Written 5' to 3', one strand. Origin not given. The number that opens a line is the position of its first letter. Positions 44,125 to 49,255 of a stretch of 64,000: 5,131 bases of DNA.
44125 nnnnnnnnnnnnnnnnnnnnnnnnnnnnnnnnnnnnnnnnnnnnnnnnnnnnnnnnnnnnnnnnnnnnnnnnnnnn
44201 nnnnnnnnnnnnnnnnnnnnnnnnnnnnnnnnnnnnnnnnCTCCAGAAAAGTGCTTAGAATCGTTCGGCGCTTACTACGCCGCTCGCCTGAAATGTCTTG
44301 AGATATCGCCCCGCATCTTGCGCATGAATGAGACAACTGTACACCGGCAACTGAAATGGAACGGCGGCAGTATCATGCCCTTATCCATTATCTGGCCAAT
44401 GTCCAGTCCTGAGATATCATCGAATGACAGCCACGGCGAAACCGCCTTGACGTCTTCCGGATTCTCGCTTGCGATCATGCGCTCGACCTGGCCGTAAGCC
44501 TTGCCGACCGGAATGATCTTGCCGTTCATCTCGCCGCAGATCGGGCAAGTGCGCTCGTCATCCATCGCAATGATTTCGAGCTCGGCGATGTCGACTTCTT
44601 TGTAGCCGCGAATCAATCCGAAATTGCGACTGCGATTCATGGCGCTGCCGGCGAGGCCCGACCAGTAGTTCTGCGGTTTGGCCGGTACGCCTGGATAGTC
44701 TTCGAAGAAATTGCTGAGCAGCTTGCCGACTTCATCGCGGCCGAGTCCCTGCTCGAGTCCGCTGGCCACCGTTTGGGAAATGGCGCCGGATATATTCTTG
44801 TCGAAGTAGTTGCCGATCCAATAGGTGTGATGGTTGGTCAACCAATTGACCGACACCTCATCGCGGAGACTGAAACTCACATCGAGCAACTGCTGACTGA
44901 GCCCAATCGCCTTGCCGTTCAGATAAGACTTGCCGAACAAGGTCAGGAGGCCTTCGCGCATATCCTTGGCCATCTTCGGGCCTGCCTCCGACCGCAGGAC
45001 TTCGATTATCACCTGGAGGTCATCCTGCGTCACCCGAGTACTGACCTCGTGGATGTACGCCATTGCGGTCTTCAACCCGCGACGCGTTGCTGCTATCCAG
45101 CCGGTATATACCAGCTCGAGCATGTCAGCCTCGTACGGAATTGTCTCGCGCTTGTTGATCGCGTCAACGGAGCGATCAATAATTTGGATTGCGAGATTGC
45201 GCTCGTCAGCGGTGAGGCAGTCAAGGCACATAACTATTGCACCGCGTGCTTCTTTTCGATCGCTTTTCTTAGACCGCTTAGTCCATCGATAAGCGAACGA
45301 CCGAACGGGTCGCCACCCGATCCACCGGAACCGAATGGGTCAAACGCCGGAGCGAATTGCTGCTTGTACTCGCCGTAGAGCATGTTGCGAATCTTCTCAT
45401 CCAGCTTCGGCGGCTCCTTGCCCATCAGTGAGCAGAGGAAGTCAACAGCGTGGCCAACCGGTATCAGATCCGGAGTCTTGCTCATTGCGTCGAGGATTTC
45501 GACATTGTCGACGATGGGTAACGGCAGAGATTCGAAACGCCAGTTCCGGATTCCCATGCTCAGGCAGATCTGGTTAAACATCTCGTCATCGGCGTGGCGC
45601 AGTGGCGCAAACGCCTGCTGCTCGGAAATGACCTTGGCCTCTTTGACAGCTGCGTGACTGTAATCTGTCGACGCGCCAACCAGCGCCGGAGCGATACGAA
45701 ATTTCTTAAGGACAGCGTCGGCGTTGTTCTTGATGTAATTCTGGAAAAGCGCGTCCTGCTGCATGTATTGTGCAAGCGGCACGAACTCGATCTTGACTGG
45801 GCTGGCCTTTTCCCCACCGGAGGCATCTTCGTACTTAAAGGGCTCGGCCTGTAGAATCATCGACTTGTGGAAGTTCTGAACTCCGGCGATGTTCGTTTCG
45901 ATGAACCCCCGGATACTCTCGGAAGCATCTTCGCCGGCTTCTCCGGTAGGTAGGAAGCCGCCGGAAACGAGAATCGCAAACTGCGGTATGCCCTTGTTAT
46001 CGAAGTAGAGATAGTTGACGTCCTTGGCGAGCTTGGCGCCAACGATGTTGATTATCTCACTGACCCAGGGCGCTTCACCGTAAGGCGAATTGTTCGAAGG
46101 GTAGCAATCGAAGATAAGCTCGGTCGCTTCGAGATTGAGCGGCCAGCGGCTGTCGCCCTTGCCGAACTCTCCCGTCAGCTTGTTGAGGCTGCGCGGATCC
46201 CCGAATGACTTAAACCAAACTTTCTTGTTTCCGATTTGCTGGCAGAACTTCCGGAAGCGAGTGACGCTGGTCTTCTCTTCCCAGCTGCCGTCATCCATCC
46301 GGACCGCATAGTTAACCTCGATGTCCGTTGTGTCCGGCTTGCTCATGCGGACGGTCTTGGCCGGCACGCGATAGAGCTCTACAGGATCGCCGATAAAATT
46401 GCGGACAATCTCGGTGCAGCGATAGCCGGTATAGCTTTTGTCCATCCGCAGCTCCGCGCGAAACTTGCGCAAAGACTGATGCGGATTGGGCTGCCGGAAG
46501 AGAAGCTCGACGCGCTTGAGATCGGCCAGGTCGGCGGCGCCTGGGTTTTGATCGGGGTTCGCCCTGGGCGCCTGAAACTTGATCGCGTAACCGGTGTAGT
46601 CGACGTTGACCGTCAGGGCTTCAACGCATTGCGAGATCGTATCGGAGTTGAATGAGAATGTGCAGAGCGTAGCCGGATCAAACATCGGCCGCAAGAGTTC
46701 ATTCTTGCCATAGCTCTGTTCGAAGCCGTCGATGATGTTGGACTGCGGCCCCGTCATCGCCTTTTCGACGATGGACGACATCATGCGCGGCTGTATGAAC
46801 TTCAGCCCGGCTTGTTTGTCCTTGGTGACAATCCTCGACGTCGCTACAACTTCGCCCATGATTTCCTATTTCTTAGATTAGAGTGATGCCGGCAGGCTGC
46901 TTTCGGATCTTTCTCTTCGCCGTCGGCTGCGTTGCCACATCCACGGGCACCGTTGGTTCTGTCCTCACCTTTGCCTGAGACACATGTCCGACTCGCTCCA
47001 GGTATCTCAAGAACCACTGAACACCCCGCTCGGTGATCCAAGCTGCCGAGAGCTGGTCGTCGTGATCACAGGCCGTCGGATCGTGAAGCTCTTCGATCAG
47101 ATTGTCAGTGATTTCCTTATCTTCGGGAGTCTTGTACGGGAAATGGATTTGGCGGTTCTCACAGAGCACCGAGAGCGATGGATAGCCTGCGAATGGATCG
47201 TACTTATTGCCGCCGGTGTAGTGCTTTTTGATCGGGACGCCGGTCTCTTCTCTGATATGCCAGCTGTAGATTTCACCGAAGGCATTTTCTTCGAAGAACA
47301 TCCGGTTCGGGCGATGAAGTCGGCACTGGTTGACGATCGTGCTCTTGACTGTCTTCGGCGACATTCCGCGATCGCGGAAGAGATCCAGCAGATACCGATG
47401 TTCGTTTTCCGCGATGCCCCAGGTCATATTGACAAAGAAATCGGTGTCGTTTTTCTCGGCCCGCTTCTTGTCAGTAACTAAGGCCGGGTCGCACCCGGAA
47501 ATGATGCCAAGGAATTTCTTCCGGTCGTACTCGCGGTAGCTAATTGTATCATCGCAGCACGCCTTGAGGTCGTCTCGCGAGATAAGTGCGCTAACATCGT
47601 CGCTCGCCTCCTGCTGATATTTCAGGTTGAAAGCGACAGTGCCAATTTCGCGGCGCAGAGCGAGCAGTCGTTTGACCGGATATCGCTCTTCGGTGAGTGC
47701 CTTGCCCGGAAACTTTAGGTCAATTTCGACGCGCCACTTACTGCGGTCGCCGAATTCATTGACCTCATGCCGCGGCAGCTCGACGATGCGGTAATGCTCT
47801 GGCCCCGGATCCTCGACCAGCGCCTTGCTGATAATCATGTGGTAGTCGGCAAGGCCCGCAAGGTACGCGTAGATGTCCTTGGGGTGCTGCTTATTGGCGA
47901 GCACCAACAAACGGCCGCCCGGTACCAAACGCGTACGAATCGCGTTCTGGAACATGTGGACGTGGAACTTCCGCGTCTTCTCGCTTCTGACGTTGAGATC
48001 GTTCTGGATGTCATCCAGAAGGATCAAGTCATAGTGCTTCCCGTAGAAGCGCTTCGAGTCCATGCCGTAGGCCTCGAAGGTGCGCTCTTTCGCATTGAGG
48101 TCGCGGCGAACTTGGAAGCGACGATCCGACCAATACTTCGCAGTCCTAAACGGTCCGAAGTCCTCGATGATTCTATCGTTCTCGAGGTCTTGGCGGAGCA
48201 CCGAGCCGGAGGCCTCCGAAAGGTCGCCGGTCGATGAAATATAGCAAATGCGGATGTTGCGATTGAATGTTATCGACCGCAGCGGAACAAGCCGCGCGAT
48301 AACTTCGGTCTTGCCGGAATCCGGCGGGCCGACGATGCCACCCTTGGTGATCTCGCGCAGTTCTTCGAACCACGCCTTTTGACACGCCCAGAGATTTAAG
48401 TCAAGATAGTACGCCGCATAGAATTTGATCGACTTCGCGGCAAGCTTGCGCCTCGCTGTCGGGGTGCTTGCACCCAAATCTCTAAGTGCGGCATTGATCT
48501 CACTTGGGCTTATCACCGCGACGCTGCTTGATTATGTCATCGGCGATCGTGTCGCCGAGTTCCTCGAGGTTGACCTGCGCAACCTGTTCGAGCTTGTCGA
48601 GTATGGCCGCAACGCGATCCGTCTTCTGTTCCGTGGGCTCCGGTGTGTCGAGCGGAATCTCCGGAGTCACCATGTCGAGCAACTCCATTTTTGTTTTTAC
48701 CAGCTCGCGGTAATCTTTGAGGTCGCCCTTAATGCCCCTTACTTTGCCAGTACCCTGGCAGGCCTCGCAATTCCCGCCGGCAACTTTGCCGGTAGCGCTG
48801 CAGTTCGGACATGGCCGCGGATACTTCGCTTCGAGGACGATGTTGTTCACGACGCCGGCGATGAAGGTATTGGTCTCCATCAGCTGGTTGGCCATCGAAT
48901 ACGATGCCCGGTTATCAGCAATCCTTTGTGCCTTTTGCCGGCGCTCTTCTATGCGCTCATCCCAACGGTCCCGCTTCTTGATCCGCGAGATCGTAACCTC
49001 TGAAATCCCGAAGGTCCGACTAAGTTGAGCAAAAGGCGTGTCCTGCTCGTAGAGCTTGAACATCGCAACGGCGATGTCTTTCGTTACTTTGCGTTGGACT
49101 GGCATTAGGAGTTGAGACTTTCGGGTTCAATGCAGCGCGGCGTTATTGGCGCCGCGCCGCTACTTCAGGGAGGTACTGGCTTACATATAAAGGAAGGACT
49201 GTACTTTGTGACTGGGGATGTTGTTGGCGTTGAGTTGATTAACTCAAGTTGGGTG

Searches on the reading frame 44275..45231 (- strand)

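Call 75: search_protein_families(library=pfam, proteins=[window:44275-45231:-], max_evalue=0.001)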
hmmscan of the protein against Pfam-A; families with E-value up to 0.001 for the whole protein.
window:44275-45231:- (318 aa): 1 family
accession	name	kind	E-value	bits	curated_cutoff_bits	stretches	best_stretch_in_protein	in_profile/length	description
PF04233.19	Phage_Mu_F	-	2.5e-07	31.8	29.6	1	151-299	3-111/112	Phage Mu protein F like protein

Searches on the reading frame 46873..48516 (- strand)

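Call 3: search_protein_families(library=pfam, proteins=[window:46873-48516:-], max_evalue=0.1)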
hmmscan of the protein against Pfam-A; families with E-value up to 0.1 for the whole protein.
window:46873-48516:- (547 aa): 1 family
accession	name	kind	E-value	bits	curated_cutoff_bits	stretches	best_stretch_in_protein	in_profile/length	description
PF03237.21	Terminase_6N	-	0.016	15.3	22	1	61-171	2-107/215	Terminase large subunit, T4likevirus-type, N-terminal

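Call 4: search_protein_families(library=phrogs, proteins=[window:46873-48516:-], max_evalue=0.01)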
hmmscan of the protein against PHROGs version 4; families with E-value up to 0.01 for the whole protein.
window:46873-48516:- (547 aa): 4 families
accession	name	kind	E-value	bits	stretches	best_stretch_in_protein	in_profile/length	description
phrog_38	-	head and packaging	1.3e-56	193.7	1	21-514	266-718/760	terminase large subunit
phrog_5573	-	head and packaging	3.7e-14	53.7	1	268-461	21-196/250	terminase large subunit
phrog_4758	-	head and packaging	1.2e-10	42.2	1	61-222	62-220/243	terminase large subunit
phrog_31692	-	head and packaging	7.4e-08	32.7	1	351-464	147-260/328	terminase large subunit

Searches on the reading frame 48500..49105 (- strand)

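Call 3: search_protein_families(library=pfam, proteins=[window:48500-49105:-], max_evalue=0.1)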
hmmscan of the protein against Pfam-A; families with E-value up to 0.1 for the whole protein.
window:48500-49105:- (201 aa): 8 families
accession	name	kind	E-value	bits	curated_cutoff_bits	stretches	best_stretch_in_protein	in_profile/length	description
PF00684.25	DnaJ_CXXCXGXG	-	0.0018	18.9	32.7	1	96-120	41-65/65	DnaJ central domain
PF18912.6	DZR_2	-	0.0022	18.2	27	1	91-118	2-29/56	Double zinc ribbon domain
PF04545.22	Sigma70_r4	-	0.0084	16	24.1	1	19-45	17-43/50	Sigma-70, region 4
PF13384.12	HTH_23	-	0.012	15.8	24.6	1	14-45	9-40/50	Homeodomain-like domain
PF10668.15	Phage_terminase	-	0.014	15.5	22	1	1-53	1-53/67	Phage terminase small subunit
PF25112.1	zf-AtTam37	-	0.029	15.5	27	1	62-122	41-99/111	AtTam37 zinc finger region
PF06056.18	Terminase_5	-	0.031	14.7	20.3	1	18-54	9-45/58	Putative ATPase subunit of terminase (gpP-like)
PF12964.13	DUF3853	-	0.041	14.5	22.1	1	25-54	49-78/97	Protein of unknown function (DUF3853)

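Call 4: search_protein_families(library=phrogs, proteins=[window:48500-49105:-], max_evalue=0.01)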
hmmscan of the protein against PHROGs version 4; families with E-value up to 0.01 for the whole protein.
window:48500-49105:- (201 aa): 13 families
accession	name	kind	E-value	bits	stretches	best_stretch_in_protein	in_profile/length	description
phrog_17382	-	unknown function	1.2e-05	25.9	1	37-132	125-220/273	-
phrog_2606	-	head and packaging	2.6e-05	24.7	1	1-65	1-64/310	terminase small subunit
phrog_14965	-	unknown function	3.2e-05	24.5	1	70-121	75-127/200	-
phrog_509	-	head and packaging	6.5e-05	23.6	1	5-61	4-63/238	terminase small subunit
phrog_20467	-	DNA, RNA and nucleotide metabolism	8.3e-05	23.5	1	4-49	60-105/112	HNH endonuclease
phrog_1889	-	head and packaging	9.1e-05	23.1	1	1-65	1-59/276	terminase small subunit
phrog_4151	-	DNA, RNA and nucleotide metabolism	0.00032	21.6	1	16-83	14-76/154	DNA binding protein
phrog_14025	-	unknown function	0.00056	21.1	1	18-52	26-60/98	-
phrog_3931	-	unknown function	0.00096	20.2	1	93-122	24-56/59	-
phrog_125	-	DNA, RNA and nucleotide metabolism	0.0015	19.1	1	12-75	169-232/254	DNA invertase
phrog_37414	-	unknown function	0.0034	18.1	1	67-123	54-110/204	-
phrog_5751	-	head and packaging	0.0042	17.1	1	17-50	78-111/548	terminase large subunit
phrog_59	-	DNA, RNA and nucleotide metabolism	0.009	16.4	1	26-51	250-275/423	HNH endonuclease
